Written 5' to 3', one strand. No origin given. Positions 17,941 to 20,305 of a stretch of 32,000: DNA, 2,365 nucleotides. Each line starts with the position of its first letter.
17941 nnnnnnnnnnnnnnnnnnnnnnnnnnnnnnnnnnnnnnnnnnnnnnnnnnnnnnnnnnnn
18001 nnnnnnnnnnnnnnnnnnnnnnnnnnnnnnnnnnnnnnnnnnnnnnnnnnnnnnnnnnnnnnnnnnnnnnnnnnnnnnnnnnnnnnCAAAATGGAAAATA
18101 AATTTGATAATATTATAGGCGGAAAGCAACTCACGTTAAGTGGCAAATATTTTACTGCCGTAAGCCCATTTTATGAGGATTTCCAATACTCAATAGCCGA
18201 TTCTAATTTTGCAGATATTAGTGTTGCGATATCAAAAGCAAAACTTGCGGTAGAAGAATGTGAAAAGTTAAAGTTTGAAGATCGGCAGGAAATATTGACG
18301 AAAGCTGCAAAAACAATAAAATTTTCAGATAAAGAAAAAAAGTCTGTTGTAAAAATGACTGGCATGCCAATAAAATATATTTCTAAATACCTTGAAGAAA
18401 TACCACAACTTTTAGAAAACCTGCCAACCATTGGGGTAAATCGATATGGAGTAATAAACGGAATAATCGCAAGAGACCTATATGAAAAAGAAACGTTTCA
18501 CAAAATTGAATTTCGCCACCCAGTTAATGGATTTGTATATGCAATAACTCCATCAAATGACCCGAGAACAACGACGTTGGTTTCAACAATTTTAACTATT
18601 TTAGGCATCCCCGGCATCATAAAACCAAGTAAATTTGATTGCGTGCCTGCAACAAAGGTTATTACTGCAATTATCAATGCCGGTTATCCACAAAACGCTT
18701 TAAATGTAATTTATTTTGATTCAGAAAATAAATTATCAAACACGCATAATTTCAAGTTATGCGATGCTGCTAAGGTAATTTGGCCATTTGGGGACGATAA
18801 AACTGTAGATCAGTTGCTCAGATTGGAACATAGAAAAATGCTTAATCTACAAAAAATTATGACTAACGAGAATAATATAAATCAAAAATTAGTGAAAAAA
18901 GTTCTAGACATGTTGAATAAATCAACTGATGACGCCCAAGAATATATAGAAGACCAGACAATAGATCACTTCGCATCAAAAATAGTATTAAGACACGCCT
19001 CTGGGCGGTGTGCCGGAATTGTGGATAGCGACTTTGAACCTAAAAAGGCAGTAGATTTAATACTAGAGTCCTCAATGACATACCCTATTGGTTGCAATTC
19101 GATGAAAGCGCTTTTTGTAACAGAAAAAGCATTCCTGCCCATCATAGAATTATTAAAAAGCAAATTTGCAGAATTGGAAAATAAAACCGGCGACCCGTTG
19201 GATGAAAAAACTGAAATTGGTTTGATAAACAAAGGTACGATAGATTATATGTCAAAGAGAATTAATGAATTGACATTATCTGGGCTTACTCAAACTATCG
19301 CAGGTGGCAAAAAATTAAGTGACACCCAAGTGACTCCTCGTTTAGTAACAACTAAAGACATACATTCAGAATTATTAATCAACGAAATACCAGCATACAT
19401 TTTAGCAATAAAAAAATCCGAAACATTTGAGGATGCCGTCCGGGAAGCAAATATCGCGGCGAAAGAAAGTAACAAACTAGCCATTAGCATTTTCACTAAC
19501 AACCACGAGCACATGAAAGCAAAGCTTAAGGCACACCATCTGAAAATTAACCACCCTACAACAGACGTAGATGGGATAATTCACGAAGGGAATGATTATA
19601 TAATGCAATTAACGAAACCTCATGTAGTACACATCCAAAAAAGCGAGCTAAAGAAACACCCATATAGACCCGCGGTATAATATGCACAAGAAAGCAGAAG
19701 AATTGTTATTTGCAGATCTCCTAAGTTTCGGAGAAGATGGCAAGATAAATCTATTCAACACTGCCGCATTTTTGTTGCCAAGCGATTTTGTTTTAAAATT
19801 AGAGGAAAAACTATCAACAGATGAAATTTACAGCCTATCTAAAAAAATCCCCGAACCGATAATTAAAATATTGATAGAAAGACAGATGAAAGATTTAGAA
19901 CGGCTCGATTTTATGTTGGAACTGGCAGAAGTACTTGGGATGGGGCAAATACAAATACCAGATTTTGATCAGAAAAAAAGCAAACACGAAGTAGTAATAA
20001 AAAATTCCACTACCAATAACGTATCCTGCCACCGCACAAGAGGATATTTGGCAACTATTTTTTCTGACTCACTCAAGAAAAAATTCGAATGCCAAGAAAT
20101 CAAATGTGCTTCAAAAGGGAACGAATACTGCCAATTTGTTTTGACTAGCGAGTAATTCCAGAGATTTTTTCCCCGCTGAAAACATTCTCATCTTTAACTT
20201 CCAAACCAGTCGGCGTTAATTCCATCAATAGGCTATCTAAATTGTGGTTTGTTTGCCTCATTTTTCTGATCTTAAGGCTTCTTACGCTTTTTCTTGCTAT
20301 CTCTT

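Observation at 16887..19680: The ligase ends in Cys-Cys and the ALDH-like partner seems to lack the general-base Glu: LuxE/LuxC-like carboxylate reductase logic?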

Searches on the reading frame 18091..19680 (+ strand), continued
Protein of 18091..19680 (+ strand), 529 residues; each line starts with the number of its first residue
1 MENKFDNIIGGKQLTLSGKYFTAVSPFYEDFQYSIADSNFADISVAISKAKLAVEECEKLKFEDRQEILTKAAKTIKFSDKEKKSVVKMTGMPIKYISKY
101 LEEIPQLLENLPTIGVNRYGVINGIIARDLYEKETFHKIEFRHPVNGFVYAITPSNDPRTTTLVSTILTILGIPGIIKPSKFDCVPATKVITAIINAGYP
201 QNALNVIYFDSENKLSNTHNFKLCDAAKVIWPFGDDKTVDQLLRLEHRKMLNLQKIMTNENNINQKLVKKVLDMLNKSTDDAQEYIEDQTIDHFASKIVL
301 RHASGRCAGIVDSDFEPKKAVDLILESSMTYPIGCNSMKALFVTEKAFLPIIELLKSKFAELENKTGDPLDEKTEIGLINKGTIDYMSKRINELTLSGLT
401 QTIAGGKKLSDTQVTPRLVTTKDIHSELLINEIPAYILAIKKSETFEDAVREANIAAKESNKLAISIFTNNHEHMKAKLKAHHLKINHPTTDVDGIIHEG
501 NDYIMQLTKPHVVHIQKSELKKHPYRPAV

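Call 42: search_solved_structures(query=A1, max_evalue=0.001, show_alignments=3)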
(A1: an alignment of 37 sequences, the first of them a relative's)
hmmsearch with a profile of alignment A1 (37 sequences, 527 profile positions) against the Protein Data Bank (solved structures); distinct sequences matched with E-value up to 0.001: 142 (the best 60 are shown).
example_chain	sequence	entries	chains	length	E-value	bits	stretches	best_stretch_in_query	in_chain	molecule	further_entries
8hap_A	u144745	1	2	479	4e-19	71.5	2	306-474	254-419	Aldehyde dehydrogenase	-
9dla_A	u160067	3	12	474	1e-16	63.6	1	305-487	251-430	NADP-dependent glyceraldehyde-3-phosphate dehydrogenase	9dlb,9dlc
3qan_A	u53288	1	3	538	2.2e-16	62.4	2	298-487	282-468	1-pyrroline-5-carboxylate dehydrogenase 1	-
3rjl_A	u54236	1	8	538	3.9e-16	61.7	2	298-487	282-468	1-pyrroline-5-carboxylate dehydrogenase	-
1euh_A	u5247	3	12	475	2e-15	59.3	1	305-474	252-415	NADP DEPENDENT NON PHOSPHORYLATING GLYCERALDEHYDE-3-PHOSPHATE DEHYDROGENASE | PROTEIN (NADP DEPENDENT NONPHOSPHORYLATING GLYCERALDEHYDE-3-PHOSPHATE DEHYDROGENAS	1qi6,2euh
2id2_A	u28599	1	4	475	2e-15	59.3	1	305-474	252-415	NADP-dependent glyceraldehyde-3-phosphate dehydrogenase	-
2esd_A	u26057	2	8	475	2.2e-15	59.2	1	305-474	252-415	NADP-dependent glyceraldehyde-3-phosphate dehydrogenase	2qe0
3prl_A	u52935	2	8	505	2.8e-15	58.8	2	305-476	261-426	NADP-dependent glyceraldehyde-3-phosphate dehydrogenase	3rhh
1ky8_A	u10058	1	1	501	1.1e-14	56.9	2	57-213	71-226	glyceraldehyde-3-phosphate dehydrogenase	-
1uxv_A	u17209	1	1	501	2.4e-14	55.7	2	57-213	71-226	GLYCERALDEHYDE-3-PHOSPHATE DEHYDROGENASE (NADP+)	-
7pkj_A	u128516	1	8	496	3e-14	55.4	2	305-475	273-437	Putative NADP-dependent glyceraldehyde-3-phosphate dehydrogenase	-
1uxn_A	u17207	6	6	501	1e-13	53.7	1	57-213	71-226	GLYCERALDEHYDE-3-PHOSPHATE DEHYDROGENASE (NADP+)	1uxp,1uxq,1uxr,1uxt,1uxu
1qi1_A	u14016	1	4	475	1.1e-13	53.6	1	305-474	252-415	PROTEIN (NADP-DEPENDENT NONPHOSPHORYLATING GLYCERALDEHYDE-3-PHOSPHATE DEHYDROGENASE)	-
5mz5_A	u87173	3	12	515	2.7e-13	52.3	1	4-183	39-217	ALDH21) | aldehyde dehydrogenase 21 | Aldehyde dehydrogenase 21 (ALDH21)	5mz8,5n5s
4oe4_A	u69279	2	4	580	8.2e-13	50.7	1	30-208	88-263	Delta-1-pyrroline-5-carboxylate dehydrogenase, mitochondrial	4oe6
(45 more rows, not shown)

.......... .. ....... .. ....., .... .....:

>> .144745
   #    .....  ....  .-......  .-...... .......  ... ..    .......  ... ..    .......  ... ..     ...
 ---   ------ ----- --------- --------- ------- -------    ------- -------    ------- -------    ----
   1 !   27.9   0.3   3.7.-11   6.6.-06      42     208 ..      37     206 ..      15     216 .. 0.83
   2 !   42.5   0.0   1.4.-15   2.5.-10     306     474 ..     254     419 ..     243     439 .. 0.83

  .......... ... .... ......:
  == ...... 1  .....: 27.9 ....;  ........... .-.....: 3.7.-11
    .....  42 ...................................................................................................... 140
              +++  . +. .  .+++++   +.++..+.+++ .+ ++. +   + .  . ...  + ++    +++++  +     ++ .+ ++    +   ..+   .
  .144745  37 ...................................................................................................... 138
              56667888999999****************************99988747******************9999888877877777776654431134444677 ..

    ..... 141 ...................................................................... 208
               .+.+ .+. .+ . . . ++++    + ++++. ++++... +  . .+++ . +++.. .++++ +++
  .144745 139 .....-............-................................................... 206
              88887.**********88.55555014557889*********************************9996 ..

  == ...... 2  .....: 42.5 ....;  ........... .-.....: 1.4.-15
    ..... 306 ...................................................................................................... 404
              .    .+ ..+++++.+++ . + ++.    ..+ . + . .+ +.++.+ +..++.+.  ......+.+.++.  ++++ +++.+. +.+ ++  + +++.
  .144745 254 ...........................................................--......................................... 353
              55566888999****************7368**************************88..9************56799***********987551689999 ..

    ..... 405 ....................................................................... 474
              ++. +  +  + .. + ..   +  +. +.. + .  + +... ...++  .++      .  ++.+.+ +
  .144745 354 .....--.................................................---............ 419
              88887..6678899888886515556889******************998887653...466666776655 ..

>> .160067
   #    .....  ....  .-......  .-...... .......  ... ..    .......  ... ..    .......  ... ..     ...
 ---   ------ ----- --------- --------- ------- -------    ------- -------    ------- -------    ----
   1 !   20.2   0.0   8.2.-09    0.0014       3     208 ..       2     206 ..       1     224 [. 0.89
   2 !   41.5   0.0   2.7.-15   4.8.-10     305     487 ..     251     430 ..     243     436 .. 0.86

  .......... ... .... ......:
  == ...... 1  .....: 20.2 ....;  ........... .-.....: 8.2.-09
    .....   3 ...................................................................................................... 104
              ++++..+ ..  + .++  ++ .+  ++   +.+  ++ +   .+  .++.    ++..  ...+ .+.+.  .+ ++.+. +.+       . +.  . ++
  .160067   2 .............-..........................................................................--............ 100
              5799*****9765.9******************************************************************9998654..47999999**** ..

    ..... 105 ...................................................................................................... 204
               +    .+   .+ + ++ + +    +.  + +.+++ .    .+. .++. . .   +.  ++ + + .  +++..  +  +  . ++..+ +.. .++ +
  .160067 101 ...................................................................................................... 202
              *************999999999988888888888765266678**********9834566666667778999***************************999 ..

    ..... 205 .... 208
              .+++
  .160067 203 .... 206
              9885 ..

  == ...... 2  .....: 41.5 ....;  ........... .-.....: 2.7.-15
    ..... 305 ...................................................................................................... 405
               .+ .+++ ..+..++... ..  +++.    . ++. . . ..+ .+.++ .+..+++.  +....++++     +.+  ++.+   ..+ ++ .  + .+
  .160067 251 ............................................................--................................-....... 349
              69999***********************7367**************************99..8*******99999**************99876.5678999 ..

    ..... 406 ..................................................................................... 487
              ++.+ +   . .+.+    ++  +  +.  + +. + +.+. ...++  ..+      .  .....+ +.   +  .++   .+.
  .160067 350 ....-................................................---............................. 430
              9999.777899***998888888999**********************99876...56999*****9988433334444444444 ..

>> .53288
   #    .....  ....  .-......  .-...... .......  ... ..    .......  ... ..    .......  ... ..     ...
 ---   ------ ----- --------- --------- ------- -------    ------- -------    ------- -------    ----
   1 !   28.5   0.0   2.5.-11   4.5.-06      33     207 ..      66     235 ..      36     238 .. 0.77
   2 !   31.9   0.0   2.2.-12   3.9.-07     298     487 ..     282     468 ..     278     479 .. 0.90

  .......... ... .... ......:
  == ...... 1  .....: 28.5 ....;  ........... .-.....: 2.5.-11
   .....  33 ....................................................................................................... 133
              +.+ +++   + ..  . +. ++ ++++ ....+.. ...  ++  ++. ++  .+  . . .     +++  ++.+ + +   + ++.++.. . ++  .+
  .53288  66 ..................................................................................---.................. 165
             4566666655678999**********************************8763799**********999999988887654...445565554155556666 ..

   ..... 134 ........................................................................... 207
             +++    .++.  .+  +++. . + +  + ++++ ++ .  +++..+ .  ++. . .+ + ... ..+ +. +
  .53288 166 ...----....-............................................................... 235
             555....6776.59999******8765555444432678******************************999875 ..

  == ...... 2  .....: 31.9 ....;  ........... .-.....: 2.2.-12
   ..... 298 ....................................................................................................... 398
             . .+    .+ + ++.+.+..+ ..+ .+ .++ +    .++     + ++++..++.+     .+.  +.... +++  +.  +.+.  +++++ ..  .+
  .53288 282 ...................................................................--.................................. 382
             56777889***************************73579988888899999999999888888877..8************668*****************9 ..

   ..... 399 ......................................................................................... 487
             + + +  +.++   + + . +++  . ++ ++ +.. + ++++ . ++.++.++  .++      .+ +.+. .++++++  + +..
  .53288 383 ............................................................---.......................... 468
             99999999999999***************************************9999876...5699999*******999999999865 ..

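Call 43: predict_structure(alignment_id=A1)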
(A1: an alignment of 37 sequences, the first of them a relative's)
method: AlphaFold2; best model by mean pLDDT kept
length: 529 residues; sequences in the alignment: 37
mean_pLDDT: 91.4   pTM: 0.88
mean pLDDT of the five models: 91.4, 90.8, 90.5, 90.3, 90.0
residues with pLDDT >= 90: 404; 70-90: 99; 50-70: 24; < 50: 2
segments of 3 or more residues with pLDDT < 50: none
pLDDT, mean of each block of 10 residues (from residue 1): 87 94 95 96 98 96 98 97 96 95 96 94 94 94 96 92 97 98 96 98 97 91 97 87 88 73 70 68 78 94 81 98 94 82 97 97 97 95 94 94 95 96 90 90 97 85 87 94 89 73 93 93 81
secondary structure, 60 per line:
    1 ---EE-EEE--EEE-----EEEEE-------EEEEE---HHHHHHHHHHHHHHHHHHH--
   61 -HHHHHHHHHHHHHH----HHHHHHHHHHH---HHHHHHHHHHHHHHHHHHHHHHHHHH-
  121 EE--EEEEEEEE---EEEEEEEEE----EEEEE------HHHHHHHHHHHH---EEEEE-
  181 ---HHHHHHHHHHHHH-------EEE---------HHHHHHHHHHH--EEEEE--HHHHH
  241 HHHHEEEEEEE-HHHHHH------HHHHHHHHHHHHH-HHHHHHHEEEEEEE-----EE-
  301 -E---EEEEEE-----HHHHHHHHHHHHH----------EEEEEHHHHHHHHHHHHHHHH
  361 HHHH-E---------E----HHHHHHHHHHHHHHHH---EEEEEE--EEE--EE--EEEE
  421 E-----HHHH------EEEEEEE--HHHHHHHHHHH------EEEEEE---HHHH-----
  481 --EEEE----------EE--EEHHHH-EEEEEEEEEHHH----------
elements in order: E7-9 E12-14 E20-24 E32-36 H40-58 H62-75 H80-90 H94-119 E125-132 E136-144 E149-153 H160-171 E175-179 H184-196 E204-206 H216-226 E229-233 H236-244 E245-251 H253-258 H265-277 H279-285 E286-292 E306-311 H317-329 E340-344 H345-364 H381-396 E400-405 E408-410 E417-421 H427-430 E437-443 H446-456 E463-468 H472-475 E483-486 H503-506 E508-516

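Call 45: fold_search(model_id=the predicted structure, library=pdb)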
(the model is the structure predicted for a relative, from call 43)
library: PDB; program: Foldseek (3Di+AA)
matches with E <= 10: 1448; with E <= 0.001: 723
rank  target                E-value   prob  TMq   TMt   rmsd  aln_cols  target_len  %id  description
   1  5m4x_D                8.5e-29  1.00  0.69  0.77   7.1       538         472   18  Mutant glyceraldehyde dehydrogenase (F34M+Y399C+S405N) from Thermoplasma acidophilum (released 2017-12-20)
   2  5izd_A                1.6e-28  1.00  0.72  0.77   5.6       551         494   18  Wild-type glyceraldehyde dehydrogenase from Thermoplasma acidophilum in complex with NADP (released 2017-04-05)
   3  5izd_B                2.4e-28  1.00  0.71  0.76   5.9       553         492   18  Wild-type glyceraldehyde dehydrogenase from Thermoplasma acidophilum in complex with NADP (released 2017-04-05)
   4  4dng_A                2.8e-28  1.00  0.71  0.83   5.7       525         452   18  Crystal structure of putative aldehyde dehydrogenase from Bacillus subtilis subsp. subtilis str. 168 (released 2012-02-22)
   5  9j0w_C                4.9e-28  1.00  0.72  0.80   6.7       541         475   14  CRYSTAL STRUCTURE OF A NOVEL ALDEHYDE DEHYDROGENASE FROM KLEBSIELLA PNEUMONIAE IN COMPLEX WITH COENZYME (released 2025-07-30)
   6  5izd_D                5.2e-28  1.00  0.72  0.78   5.7       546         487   18  Wild-type glyceraldehyde dehydrogenase from Thermoplasma acidophilum in complex with NADP (released 2017-04-05)
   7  9jem_A                5.8e-28  1.00  0.71  0.76   7.4       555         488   15  Co-crystal structure of PHBDD-L163G with product N-isopropyl-4-methylbenzamide (released 2026-01-14)
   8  6j76_B                1.0e-27  1.00  0.72  0.80   5.8       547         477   18  Structure of 3,6-anhydro-L-galactose Dehydrogenase in Complex with NAP (released 2020-01-22)
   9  8yen_A                1.2e-27  1.00  0.71  0.79   7.3       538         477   18  Aldehyde dehydrogenase (released 2025-02-26)
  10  5m4x_B                1.3e-27  1.00  0.68  0.76   7.3       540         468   17  Mutant glyceraldehyde dehydrogenase (F34M+Y399C+S405N) from Thermoplasma acidophilum (released 2017-12-20)
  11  4dng_B                1.3e-27  1.00  0.69  0.81   5.8       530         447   18  Crystal structure of putative aldehyde dehydrogenase from Bacillus subtilis subsp. subtilis str. 168 (released 2012-02-22)
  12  9jv6_B                1.7e-27  1.00  0.71  0.77   7.3       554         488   15  Crystal structure of PHBDD-M1-T234G (released 2026-01-14)
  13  9raz_D                2.7e-27  1.00  0.74  0.81   5.3       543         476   16  Streptococcus pyogenes GapN in complex with NADP and glyceraldehyde-3-phosphate (released 2025-07-30)
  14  9jv6_D                2.7e-27  1.00  0.72  0.78   7.3       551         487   15  Crystal structure of PHBDD-M1-T234G (released 2026-01-14)
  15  9jvy_C                2.7e-27  1.00  0.71  0.76   6.8       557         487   15  Co-crystal structure of PHBDD-M1 with 1H-pyrrolo[2,3-b]pyridine-4-carbaldehyde (released 2026-01-14)
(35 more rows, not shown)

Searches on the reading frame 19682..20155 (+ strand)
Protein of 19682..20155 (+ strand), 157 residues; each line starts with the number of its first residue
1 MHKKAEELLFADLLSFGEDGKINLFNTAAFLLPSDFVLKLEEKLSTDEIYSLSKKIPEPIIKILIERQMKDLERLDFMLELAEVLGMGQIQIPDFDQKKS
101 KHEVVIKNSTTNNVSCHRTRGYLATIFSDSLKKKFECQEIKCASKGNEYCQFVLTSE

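Call 3: search_protein_families(library=pfam, proteins=[window:19682-20155:+], max_evalue=0.01)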
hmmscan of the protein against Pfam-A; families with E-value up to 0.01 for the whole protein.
window:19682-20155:+ (157 aa): 1 family
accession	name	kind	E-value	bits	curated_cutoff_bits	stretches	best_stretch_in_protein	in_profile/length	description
PF02830.23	V4R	-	1.2e-10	41.7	31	1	115-155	21-61/62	V4R domain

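Call 4: search_protein_families(library=ncbifam, proteins=[window:19682-20155:+], max_evalue=0.01)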
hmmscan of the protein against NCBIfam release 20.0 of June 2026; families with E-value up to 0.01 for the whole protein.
window:19682-20155:+ (157 aa): 1 family
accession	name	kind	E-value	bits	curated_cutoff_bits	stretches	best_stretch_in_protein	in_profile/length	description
NF053755.1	MsvR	equivalog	3.2e-07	30.3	220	1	110-153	192-235/236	transcriptional factor MsvR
